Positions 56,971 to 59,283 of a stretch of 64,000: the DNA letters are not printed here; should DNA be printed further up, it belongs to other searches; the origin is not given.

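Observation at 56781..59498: Variant System I cytochrome c maturation: CcmE with CxxxY, CcmF and a short CcmI-like protein, no CcmH, in an actinobacterial-type genome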

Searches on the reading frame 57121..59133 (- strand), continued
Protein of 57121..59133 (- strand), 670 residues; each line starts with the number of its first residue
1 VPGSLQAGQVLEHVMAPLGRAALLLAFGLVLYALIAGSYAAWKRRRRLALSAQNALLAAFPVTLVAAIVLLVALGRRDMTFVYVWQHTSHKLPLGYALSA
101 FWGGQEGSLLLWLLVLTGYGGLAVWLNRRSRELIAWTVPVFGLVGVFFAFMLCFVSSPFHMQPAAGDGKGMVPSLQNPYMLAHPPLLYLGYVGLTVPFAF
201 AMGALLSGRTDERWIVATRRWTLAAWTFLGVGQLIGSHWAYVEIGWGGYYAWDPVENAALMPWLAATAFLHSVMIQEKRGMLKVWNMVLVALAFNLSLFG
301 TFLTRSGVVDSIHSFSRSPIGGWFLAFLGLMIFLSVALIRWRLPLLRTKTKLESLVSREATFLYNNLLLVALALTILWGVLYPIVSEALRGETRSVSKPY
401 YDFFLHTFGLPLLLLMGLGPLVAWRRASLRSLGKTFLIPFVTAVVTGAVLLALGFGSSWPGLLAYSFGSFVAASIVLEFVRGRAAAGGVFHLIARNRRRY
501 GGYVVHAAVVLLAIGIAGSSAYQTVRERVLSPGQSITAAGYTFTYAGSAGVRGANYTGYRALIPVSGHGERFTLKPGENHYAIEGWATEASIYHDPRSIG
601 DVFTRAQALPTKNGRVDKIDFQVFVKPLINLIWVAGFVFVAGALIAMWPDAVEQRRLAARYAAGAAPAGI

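Call 54: find_encoding_contigs(protein=P0145, flank=10000, max_places=1)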
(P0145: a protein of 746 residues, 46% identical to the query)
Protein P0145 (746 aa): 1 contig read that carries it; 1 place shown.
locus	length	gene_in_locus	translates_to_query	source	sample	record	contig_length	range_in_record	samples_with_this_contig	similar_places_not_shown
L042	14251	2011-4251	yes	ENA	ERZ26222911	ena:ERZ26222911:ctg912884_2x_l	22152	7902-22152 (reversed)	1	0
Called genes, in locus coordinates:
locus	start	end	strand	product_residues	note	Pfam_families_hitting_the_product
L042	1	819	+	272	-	?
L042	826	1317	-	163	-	PF03449:GreA_GreB_N, PF01272:GreA_GreB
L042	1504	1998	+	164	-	PF03100:CcmE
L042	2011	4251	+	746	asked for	PF01578:Cytochrom_C_asm, PF16327:CcmF_C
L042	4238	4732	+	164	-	PF03918:CcmH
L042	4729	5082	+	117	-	-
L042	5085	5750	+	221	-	PF00005:ABC_tran, PF13401:AAA_22 (weak), PF13304:AAA_21 (weak)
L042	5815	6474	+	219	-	PF03379:CcmB, PF12730:ABC2_membrane_4 (weak)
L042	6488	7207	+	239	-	PF01578:Cytochrom_C_asm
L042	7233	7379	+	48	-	-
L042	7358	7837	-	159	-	-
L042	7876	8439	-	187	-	PF08534:Redoxin, PF00578:AhpC-TSA, PF00085:Thioredoxin (weak), PF13905:Thioredoxin_8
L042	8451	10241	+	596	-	PF01019:G_glu_transpept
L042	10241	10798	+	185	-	PF18306:LDcluster4, PF03641:Lysine_decarbox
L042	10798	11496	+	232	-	PF10502:Peptidase_S26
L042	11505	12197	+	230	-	PF10502:Peptidase_S26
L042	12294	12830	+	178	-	-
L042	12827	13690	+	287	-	-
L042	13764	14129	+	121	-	PF13485:Peptidase_MA_2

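Call 58: find_homologous_proteins(query=A2, max_evalue=1e-10)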
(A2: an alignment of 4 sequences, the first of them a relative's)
Query A2 (4 sequences) (258 aa, profile of the alignment): 7831 proteins with E <= 1e-10 among 8000 candidates; the best 120 are listed.
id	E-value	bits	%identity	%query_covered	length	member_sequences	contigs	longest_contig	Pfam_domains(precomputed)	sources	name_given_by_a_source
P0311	9.1e-107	374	46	72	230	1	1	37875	PF01578.26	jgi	-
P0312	4.5e-105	368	48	79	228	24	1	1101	PF01578.26,PF27518.1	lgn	-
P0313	1.3e-103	364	46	86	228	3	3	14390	PF01578.26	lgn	-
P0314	1.4e-103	363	47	86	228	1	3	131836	PF01578.26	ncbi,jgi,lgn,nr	ncbi:MAG TPA: cytochrome C assembly protein [Desulfosporosinus sp.]|nr:cytochrome C assembly protein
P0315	1.1e-102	361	46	86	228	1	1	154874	PF01578.26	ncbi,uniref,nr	ncbi:cytochrome C assembly protein [Desulfosporosinus sp. HMP52]|uniref:cytochrome c biogenesis prot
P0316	4.6e-102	358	40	86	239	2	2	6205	PF01578.26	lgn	-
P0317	6.3e-102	358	44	82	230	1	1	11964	PF01578.26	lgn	-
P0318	9.6e-102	357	46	76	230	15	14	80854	PF01578.26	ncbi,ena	-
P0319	7.3e-101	355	89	100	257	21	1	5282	PF01578.26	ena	-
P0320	1.7e-100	353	45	82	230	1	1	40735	PF01578.26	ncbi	-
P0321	1.9e-100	353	44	82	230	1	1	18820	PF01578.26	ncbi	-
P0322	2.1e-100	353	44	82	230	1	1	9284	PF01578.26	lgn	-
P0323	2.7e-100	353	45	81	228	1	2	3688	PF01578.26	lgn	-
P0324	2.8e-100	353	43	85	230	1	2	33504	PF01578.26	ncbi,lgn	-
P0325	5.6e-100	352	46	79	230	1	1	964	PF01578.26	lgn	-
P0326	7.8e-100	351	44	85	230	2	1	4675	PF01578.26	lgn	-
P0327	1.2e-99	351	45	77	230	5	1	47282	PF01578.26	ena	-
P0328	1.9e-99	350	43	84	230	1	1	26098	PF01578.26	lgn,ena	-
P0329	2.8e-99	349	43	82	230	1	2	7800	PF01578.26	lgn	-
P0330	3.2e-99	349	46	76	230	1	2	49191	PF01578.26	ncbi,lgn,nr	ncbi:MAG: cytochrome c biogenesis protein [Candidatus Marinimicrobia bacterium]|nr:cytochrome c biog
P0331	6.3e-99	348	46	76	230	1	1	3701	PF01578.26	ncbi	-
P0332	9.5e-99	348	82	100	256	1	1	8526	PF01578.26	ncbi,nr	ncbi:MAG TPA: cytochrome c biogenesis protein CcsA [Gemmatimonadota bacterium]|nr:cytochrome c bioge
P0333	1.6e-98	347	43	84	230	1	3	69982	PF01578.26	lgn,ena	-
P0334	2.7e-98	346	46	72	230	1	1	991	PF01578.26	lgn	-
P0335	2.8e-98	346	43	84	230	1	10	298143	PF01578.26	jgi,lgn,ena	-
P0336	3.2e-98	346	47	78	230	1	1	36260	PF01578.26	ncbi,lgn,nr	ncbi:MAG: cytochrome c biogenesis protein CcsA [Candidatus Marinimicrobia bacterium]|nr:cytochrome c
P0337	3.3e-98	346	43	86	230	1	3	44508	PF01578.26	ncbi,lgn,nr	ncbi:MAG: cytochrome c biogenesis protein [Candidatus Marinimicrobia bacterium]|nr:cytochrome c biog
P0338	5.0e-98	345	43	82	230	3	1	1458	PF01578.26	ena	-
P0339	7.0e-98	345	42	84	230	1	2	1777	PF01578.26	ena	-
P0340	8.6e-98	345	42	85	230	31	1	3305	PF01578.26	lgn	-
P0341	1.9e-97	343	43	82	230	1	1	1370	PF01578.26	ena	-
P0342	2.4e-97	343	44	82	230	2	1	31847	PF01578.26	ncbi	-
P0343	3.2e-97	343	86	99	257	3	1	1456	PF01578.26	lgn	-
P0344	3.8e-97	342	82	98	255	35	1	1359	PF01578.26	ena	-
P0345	4.2e-97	342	42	84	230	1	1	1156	PF01578.26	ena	-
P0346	6.4e-97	342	82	98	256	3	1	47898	PF01578.26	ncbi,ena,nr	ncbi:MAG: cytochrome c biogenesis protein CcsA [Gemmatimonadota bacterium]|nr:cytochrome c biogenesi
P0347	1.0e-96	341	81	95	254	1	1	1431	PF01578.26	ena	-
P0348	1.0e-96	341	84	100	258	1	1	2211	PF01578.26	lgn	-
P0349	1.0e-96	341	81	90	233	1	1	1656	PF01578.26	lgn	-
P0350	1.3e-96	341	43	82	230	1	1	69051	PF01578.26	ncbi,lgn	-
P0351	1.5e-96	340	82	98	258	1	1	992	PF01578.26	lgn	-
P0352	1.6e-96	340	81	97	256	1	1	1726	PF01578.26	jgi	jgi:heme exporter protein C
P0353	2.6e-96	340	46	76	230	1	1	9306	PF01578.26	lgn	-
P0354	4.0e-96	339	85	83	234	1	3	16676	PF01578.26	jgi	jgi:heme exporter protein C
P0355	7.7e-96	338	45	82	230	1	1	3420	PF01578.26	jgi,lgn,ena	-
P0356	7.9e-96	338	82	100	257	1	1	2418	PF01578.26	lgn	-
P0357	9.6e-96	338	82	99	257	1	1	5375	PF01578.26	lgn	-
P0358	1.1e-95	338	48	82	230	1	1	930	PF01578.26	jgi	jgi:heme exporter protein C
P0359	1.2e-95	338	82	98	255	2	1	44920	PF01578.26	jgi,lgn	jgi:heme exporter protein C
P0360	1.3e-95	337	82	97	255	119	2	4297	PF01578.26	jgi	jgi:heme exporter protein C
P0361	1.9e-95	337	83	90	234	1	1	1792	PF01578.26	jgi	jgi:heme exporter protein C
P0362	2.3e-95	337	81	100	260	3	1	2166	PF01578.26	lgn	-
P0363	2.4e-95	337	78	95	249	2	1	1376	PF01578.26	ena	-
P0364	4.6e-95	336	83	90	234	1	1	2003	PF01578.26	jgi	jgi:heme exporter protein C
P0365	5.3e-95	335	81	98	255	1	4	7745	PF01578.26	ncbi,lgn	ncbi:N/A [soil metagenome]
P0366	6.7e-95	335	81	96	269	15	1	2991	PF01578.26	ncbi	-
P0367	8.6e-95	335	83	90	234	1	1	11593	PF01578.26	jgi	jgi:heme exporter protein C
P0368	1.2e-94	334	82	96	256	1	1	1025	PF01578.26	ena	-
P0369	1.3e-94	334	79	95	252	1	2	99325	PF01578.26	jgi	jgi:heme exporter protein C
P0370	2.7e-94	333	79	93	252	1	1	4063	PF01578.26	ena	-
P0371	3.2e-94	333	78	100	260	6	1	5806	PF01578.26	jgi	-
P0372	4.1e-94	332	76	95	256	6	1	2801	PF01578.26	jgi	jgi:heme exporter protein C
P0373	6.9e-94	332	77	96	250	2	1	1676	PF01578.26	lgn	-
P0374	1.1e-93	331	78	95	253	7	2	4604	PF01578.26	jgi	-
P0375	1.2e-93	331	80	98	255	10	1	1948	PF01578.26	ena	-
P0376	2.5e-93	330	47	83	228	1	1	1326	PF01578.26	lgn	-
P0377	3.3e-93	329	78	99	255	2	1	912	PF01578.26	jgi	-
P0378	5.6e-93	329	79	96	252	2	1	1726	PF01578.26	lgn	-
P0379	9.9e-93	328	76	96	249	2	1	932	PF01578.26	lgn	-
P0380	1.1e-92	328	44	61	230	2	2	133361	PF01578.26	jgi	-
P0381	3.7e-92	326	76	94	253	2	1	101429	PF01578.26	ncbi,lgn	-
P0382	9.6e-92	325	48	85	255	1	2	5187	PF01578.26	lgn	-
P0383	2.0e-91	324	48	82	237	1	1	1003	PF01578.26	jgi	jgi:heme exporter protein C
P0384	3.6e-91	323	76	98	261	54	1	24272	PF01578.26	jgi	jgi:heme exporter protein C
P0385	5.5e-91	322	49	83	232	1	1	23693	PF01578.26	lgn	-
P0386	7.9e-91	322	54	66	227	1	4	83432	PF01578.26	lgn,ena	-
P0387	8.7e-91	322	51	72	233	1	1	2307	PF01578.26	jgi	jgi:heme exporter protein C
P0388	9.3e-91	321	47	86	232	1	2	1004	PF01578.26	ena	-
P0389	9.4e-91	321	56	81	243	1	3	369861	PF01578.26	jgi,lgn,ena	-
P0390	1.4e-90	321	76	98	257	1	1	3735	PF01578.26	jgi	jgi:heme exporter protein C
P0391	2.1e-90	320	51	85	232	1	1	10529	PF01578.26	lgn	-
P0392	2.3e-90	320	48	84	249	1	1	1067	PF01578.26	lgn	-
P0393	3.5e-90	320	49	75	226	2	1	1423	PF01578.26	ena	-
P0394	5.3e-90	319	48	83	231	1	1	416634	PF01578.26,PF27518.1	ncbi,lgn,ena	-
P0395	6.1e-90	319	48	85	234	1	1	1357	PF01578.26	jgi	jgi:heme exporter protein C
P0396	6.2e-90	319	46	81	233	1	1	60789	PF01578.26,PF27518.1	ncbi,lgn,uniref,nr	ncbi:cytochrome c biogenesis protein CcsA [Selenihalanaerobacter shriftii]|uniref:Heme exporter prot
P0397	1.0e-89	318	44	86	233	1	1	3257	PF01578.26,PF27518.1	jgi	jgi:heme exporter protein C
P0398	1.2e-89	318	47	84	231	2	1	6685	PF01578.26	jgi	jgi:heme exporter protein C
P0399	1.2e-89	318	48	81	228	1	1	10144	PF01578.26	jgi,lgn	-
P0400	1.2e-89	318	44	88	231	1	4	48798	PF01578.26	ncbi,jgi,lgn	-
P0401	1.3e-89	318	45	85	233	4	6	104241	PF01578.26,PF27518.1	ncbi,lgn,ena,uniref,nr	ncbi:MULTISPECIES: cytochrome c biogenesis protein CcsA [unclassified Candidatus Frackibacter]|unire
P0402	1.3e-89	318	56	61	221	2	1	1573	PF01578.26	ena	-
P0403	1.5e-89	318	53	73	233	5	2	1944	PF01578.26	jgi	jgi:heme exporter protein C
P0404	1.6e-89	317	49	85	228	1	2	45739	PF01578.26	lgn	-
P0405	1.7e-89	317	50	71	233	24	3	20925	PF01578.26,PF27518.1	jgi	jgi:heme exporter protein C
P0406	1.8e-89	317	46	83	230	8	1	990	PF01578.26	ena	-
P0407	1.9e-89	317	50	73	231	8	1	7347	PF01578.26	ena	-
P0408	2.0e-89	317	51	81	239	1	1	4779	PF01578.26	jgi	-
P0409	2.6e-89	317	48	81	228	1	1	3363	PF01578.26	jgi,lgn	-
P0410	3.5e-89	316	48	85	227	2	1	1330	PF01578.26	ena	-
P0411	3.6e-89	316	47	78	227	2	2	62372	PF01578.26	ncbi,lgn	-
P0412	3.8e-89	316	50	88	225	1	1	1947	PF01578.26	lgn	-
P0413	4.7e-89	316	46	85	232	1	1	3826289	PF01578.26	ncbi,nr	ncbi:MAG: cytochrome c biogenesis protein CcsA [Candidatus Latescibacterota bacterium]|nr:MAG: cytoc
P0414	5.2e-89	316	47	84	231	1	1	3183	PF01578.26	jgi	jgi:heme exporter protein C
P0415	5.4e-89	316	46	84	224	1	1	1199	PF01578.26,PF27518.1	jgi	jgi:heme exporter protein C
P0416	5.6e-89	316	50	71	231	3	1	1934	PF01578.26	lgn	-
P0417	5.9e-89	316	49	86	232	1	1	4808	PF01578.26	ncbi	ncbi:MAG: cytochrome c biogenesis protein CcsA [bacterium]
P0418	6.9e-89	315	50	74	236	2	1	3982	PF01578.26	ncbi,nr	ncbi:MAG: cytochrome C assembly protein [Nitrospirae bacterium]|nr:MAG: cytochrome C assembly protei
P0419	7.6e-89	315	46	83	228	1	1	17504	PF01578.26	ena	-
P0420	7.7e-89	315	44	84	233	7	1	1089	PF01578.26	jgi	jgi:heme exporter protein C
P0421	7.9e-89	315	47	69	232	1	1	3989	PF01578.26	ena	-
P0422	1.1e-88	315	48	85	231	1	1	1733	PF01578.26,PF27518.1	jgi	jgi:heme exporter protein C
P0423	1.1e-88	315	44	67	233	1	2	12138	PF01578.26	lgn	-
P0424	1.2e-88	315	48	84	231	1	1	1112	PF01578.26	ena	-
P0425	2.0e-88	314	50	71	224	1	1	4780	PF01578.26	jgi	jgi:heme exporter protein C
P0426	2.3e-88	314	47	82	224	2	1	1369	PF01578.26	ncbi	-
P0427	2.3e-88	314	50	79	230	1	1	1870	PF01578.26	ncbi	-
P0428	2.4e-88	314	51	84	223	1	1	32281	PF01578.26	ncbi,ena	-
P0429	2.6e-88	314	50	72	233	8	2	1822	PF01578.26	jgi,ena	jgi:heme exporter protein C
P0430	3.4e-88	313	49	82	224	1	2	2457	PF01578.26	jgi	jgi:heme exporter protein C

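Call 59: search_solved_structures(query=window:57121-59091:-, max_evalue=0.00001, show_alignments=2)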
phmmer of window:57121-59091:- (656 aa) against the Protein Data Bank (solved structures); distinct sequences matched with E-value up to 0.00001: 1.
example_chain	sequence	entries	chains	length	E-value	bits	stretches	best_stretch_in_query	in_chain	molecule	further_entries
6zmq_A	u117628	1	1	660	5.7e-88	299.6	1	6-639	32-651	Cytochrome C-type biogenesis protein ccmF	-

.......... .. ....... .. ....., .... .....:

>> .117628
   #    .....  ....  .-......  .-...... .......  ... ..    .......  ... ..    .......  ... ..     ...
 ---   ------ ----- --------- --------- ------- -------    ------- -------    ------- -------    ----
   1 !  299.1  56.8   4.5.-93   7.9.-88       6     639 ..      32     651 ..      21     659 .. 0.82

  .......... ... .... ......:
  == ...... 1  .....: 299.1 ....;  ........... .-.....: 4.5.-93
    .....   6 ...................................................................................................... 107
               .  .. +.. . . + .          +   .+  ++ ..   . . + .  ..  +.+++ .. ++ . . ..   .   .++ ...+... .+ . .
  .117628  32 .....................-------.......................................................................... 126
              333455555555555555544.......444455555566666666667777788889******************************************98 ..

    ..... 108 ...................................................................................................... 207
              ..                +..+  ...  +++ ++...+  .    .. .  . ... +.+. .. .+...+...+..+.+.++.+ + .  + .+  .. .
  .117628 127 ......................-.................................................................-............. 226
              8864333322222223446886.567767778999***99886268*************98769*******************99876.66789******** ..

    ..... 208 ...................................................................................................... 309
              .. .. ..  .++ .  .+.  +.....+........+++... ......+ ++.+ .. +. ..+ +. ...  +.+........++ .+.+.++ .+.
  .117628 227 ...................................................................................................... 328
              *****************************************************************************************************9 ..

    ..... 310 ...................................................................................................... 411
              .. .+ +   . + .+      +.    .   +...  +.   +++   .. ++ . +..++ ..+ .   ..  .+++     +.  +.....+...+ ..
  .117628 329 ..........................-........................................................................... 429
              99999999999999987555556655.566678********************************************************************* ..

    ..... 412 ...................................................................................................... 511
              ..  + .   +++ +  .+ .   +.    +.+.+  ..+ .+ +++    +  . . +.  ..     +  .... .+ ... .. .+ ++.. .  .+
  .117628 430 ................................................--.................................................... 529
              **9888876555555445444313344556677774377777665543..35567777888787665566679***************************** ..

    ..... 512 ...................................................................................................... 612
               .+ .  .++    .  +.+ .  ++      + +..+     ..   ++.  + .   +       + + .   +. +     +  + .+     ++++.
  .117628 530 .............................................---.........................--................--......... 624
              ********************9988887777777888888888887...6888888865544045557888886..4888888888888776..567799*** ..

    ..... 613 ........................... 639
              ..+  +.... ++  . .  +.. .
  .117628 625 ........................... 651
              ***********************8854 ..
